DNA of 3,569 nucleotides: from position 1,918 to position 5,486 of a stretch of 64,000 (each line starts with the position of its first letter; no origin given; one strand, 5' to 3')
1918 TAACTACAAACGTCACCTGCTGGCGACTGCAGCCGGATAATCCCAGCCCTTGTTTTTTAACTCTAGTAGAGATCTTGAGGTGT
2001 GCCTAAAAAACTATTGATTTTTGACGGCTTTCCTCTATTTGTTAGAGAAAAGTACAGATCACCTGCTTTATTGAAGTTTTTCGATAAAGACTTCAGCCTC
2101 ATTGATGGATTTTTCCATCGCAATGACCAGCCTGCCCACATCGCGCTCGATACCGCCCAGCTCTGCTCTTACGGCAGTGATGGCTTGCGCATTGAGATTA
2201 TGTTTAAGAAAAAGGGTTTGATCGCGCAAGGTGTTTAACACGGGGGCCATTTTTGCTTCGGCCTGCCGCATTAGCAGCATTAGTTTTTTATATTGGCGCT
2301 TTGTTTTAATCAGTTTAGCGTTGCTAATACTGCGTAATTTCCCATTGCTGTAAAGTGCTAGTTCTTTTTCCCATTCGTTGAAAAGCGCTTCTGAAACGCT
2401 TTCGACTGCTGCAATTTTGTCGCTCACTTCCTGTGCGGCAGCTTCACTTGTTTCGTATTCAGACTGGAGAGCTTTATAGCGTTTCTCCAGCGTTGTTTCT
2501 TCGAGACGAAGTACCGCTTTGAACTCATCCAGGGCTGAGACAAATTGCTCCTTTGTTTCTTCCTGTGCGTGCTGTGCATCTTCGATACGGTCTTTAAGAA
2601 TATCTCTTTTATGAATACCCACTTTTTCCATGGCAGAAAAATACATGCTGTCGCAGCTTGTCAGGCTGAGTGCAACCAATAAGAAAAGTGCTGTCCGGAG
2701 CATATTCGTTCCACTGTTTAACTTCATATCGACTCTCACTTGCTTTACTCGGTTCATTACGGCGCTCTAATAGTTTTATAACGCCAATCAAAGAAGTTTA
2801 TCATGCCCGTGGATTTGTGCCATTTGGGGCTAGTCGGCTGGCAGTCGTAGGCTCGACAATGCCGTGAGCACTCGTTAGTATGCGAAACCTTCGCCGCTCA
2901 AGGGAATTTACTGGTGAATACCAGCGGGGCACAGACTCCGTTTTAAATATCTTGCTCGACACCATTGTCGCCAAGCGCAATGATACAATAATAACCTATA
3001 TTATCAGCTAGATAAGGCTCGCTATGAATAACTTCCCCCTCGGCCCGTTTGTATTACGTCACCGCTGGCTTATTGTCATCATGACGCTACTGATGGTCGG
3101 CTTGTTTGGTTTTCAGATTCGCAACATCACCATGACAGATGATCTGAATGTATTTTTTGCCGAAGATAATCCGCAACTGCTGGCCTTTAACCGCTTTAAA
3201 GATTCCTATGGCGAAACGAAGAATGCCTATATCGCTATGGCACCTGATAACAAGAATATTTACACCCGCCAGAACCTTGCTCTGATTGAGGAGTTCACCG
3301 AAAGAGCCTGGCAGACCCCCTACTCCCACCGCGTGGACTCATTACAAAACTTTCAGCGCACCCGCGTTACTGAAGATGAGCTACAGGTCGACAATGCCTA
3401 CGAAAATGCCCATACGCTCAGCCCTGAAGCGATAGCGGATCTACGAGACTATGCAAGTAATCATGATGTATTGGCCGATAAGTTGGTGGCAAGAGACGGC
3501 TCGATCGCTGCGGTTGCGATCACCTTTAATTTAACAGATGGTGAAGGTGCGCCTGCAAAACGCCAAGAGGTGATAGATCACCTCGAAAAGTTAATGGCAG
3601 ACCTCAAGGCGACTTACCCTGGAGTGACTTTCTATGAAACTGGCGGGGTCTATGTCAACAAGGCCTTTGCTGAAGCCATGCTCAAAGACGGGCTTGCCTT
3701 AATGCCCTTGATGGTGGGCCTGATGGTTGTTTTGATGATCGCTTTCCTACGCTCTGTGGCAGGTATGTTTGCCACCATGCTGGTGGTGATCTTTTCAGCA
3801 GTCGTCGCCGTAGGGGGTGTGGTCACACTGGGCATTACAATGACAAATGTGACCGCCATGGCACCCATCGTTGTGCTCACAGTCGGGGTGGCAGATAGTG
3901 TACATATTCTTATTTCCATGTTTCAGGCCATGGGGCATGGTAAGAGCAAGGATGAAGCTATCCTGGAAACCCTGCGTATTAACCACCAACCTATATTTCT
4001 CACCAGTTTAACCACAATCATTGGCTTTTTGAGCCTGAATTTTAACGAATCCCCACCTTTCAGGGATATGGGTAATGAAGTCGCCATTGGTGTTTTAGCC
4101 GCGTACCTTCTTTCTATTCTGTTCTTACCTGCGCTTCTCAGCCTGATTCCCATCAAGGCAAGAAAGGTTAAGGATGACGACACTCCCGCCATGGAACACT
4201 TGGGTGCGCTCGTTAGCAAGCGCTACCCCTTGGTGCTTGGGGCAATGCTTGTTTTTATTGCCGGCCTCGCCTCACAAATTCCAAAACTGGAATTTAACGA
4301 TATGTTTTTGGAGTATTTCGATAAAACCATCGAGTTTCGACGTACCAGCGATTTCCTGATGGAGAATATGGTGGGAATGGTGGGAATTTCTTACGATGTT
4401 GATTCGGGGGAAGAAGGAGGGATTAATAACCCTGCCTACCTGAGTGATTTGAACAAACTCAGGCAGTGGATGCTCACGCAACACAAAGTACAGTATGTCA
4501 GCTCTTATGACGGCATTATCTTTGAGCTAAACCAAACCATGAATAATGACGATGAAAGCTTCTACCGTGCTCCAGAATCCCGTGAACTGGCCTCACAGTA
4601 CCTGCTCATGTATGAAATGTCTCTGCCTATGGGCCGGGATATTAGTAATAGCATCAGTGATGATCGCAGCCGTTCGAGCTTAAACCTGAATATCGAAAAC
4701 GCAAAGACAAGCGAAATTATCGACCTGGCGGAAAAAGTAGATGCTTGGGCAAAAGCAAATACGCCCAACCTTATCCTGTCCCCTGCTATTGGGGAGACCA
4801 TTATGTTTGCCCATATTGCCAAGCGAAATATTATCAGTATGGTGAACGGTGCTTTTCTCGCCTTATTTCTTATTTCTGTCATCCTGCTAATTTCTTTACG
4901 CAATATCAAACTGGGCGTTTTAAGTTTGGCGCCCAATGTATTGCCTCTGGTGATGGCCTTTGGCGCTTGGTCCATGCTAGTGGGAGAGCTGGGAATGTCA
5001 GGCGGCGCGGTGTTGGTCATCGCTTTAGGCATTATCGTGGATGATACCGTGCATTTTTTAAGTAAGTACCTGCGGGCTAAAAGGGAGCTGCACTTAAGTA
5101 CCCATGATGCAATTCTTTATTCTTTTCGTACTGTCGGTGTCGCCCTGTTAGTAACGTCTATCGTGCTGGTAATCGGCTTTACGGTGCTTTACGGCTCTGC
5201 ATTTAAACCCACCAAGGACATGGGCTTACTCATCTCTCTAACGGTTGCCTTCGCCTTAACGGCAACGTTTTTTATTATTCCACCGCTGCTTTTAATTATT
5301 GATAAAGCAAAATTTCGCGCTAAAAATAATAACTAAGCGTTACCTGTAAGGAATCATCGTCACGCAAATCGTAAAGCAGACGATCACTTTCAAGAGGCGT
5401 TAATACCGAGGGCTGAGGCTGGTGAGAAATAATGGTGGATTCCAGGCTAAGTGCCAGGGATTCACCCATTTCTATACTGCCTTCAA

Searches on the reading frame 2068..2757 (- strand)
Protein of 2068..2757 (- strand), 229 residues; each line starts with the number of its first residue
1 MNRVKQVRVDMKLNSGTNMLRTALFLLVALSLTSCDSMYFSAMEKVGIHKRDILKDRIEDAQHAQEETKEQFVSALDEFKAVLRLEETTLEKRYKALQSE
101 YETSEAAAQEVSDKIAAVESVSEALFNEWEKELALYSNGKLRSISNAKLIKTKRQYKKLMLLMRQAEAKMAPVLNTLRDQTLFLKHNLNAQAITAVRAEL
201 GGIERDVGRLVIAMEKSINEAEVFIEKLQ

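Call 68: search_protein_families(library=pfam, proteins=[window:2068-2757:-], max_evalue=0.00001)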
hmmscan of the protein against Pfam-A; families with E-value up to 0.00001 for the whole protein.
window:2068-2757:- (229 aa): 1 family
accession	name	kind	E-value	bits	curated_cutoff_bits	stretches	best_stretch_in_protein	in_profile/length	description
PF11172.13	DUF2959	-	7.1e-75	251.8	26.8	1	39-228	1-190/190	Protein of unknown function (DUF2959)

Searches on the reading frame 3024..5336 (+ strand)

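Call 68: search_protein_families(library=pfam, proteins=[window:3024-5336:+], max_evalue=0.00001)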
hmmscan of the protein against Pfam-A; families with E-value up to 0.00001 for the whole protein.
window:3024-5336:+ (770 aa): 4 families
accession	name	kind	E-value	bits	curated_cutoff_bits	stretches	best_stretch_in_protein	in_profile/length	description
PF03176.21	MMPL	-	3.1e-34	118.9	20.5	2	133-375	60-302/333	MMPL family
PF00873.25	ACR_tran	-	1.6e-14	53.1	28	1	137-374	787-1019/1021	AcrB/AcrD/AcrF family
PF12349.14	Sterol-sensing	-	1.8e-11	44.6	22.3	1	248-374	9-135/153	Sterol-sensing domain of SREBP cleavage-activation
PF02460.24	Patched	-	8.9e-09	35.7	23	1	249-373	32-155/156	Patched SSD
